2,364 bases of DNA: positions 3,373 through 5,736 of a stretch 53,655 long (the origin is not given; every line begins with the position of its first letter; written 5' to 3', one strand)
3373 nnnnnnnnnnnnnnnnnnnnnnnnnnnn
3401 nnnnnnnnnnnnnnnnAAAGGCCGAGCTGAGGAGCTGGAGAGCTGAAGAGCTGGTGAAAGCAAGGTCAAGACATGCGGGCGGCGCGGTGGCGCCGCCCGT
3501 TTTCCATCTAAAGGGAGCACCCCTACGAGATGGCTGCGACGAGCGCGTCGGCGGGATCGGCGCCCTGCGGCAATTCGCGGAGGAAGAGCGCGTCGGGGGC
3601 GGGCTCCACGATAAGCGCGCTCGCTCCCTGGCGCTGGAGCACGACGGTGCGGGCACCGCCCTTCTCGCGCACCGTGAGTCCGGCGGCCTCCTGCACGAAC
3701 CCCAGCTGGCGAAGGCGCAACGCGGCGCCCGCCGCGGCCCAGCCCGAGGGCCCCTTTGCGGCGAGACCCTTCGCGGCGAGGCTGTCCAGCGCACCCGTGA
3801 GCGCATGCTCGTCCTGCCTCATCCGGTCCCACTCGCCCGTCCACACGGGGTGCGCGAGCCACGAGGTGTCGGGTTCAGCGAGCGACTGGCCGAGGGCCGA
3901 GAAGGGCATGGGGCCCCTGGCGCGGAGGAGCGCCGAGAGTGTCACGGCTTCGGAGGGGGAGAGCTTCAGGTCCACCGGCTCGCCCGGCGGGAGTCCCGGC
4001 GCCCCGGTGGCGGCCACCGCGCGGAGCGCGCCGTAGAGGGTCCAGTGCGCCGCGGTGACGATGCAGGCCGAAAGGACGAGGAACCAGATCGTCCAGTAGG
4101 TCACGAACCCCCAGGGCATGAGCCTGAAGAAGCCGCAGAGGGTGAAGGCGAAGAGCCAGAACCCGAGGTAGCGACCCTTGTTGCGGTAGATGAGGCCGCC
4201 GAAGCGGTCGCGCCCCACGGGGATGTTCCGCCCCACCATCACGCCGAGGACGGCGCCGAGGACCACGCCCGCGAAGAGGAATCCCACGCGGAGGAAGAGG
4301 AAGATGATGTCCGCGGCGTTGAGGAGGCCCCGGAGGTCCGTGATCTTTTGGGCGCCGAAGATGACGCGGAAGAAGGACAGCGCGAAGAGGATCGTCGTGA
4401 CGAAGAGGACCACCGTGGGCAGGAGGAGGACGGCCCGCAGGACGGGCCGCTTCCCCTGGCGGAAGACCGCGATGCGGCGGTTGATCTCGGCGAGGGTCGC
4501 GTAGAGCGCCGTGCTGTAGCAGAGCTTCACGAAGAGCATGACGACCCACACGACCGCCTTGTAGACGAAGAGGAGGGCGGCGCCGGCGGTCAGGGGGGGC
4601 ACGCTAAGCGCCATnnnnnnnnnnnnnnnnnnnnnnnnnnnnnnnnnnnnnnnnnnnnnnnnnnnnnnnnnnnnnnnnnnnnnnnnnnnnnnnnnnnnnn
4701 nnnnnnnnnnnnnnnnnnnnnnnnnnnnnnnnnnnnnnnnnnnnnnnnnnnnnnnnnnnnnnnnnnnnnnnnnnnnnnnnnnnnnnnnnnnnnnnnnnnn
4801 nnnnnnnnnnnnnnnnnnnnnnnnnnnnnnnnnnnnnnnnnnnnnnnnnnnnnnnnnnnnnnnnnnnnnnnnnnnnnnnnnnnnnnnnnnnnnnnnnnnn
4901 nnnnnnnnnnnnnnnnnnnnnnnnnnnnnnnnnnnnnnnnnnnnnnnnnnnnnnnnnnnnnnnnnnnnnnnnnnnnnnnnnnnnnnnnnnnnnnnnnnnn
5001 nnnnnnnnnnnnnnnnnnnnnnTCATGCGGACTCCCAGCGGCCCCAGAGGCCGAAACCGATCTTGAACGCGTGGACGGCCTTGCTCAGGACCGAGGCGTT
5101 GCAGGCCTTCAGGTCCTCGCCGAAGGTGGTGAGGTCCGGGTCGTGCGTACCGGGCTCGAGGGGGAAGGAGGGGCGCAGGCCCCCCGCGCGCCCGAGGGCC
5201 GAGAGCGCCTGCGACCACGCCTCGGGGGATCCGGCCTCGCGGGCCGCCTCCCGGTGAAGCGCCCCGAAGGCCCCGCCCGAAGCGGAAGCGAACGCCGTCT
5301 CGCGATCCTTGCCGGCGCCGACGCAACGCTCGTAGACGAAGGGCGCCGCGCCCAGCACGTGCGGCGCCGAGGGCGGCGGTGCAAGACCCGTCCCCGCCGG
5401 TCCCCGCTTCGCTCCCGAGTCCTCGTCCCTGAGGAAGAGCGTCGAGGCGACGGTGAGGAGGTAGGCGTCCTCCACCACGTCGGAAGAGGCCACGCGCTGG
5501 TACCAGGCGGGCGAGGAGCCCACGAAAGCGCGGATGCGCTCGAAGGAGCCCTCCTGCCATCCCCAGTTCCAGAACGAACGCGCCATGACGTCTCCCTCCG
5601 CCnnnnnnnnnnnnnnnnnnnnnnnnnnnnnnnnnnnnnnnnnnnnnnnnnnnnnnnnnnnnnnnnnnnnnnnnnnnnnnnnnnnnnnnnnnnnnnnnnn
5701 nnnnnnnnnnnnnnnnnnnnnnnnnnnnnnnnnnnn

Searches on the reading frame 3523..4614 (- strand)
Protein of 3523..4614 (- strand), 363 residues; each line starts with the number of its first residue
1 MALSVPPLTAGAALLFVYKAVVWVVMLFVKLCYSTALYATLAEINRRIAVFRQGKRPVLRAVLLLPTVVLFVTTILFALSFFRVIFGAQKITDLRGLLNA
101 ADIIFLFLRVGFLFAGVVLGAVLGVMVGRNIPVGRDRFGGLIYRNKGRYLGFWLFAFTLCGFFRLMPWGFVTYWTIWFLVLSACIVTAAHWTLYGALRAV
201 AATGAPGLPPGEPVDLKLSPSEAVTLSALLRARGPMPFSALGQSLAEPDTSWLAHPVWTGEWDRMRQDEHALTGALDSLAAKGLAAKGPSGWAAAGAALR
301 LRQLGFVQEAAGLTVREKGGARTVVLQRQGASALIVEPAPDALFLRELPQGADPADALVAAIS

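Call 6: search_protein_families(library=pfam, proteins=[window:3523-4614:-], max_evalue=0.01)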
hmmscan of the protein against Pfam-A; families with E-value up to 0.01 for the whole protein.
window:3523-4614:- (363 aa): 0 families

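Call 20: search_protein_families(library=pfam, proteins=[window:3523-4614:-], max_evalue=10)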
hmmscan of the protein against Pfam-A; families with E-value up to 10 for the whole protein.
window:3523-4614:- (363 aa): 0 families

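Call 23: search_protein_families(library=ncbifam, proteins=[window:3523-4614:-], max_evalue=1)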
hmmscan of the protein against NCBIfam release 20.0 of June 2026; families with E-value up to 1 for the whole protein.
window:3523-4614:- (363 aa): 0 families

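Call 24: search_protein_families(library=padloc, proteins=[window:3523-4614:-], max_evalue=1)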
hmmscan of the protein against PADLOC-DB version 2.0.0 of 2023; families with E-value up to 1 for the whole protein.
window:3523-4614:- (363 aa): 0 families

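Call 70: find_homologous_proteins(query=A9, max_evalue=0.01)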
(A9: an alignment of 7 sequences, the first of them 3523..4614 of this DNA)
Query A9 (7 sequences) (363 aa, profile of the alignment): 40 proteins with E <= 0.01 among 8000 candidates.
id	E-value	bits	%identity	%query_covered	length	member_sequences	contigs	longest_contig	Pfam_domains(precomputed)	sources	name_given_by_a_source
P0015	1.3e-173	595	63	99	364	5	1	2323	-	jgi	-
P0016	3.8e-173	594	100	100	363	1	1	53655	-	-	-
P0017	1.5e-168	579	63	100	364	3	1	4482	-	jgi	jgi:hypothetical protein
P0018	1.6e-168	579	59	96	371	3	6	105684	-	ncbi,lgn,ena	-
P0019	4.1e-168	577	45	95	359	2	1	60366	-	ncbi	ncbi:MAG: hypothetical protein ACP5VN_04115 [Acidobacteriota bacterium]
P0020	1.4e-166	572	61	99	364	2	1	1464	-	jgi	jgi:hypothetical protein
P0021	2.1e-166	572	44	95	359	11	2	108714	-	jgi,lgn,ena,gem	-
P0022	2.7e-165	568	63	99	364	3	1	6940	-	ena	-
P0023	1.3e-164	566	51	95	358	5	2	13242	-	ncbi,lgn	ncbi:MAG: hypothetical protein AB1347_05305 [Acidobacteriota bacterium]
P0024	2.9e-164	565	57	93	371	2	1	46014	-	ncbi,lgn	-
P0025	3.7e-163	561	62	100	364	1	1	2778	-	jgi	jgi:hypothetical protein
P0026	6.1e-162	557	48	93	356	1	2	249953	-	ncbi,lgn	-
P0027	1.9e-160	552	85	100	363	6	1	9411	-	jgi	jgi:hypothetical protein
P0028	3.1e-159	548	62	97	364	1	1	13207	-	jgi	jgi:hypothetical protein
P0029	3.7e-159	548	46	98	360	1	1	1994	-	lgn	-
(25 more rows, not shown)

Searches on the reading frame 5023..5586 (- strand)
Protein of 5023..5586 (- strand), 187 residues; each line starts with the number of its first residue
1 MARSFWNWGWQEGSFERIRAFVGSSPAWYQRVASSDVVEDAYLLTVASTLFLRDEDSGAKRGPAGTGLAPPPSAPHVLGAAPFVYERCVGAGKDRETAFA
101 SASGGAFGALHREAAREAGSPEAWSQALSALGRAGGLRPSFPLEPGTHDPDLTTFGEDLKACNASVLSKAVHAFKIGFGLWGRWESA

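Call 6: search_protein_families(library=pfam, proteins=[window:5023-5586:-], max_evalue=0.01)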
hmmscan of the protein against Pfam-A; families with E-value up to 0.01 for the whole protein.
window:5023-5586:- (187 aa): 0 families

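Call 20: search_protein_families(library=pfam, proteins=[window:5023-5586:-], max_evalue=10)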
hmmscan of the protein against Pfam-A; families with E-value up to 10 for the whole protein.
window:5023-5586:- (187 aa): 0 families

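Call 23: search_protein_families(library=ncbifam, proteins=[window:5023-5586:-], max_evalue=1)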
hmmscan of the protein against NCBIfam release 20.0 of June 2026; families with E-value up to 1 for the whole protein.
window:5023-5586:- (187 aa): 0 families

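Call 24: search_protein_families(library=padloc, proteins=[window:5023-5586:-], max_evalue=1)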
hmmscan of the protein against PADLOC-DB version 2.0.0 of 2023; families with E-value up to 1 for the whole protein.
window:5023-5586:- (187 aa): 0 families

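Call 37: search_solved_structures(query=A5, max_evalue=5)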
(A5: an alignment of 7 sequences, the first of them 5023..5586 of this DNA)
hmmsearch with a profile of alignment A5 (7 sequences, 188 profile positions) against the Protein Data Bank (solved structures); distinct sequences matched with E-value up to 5: 0.
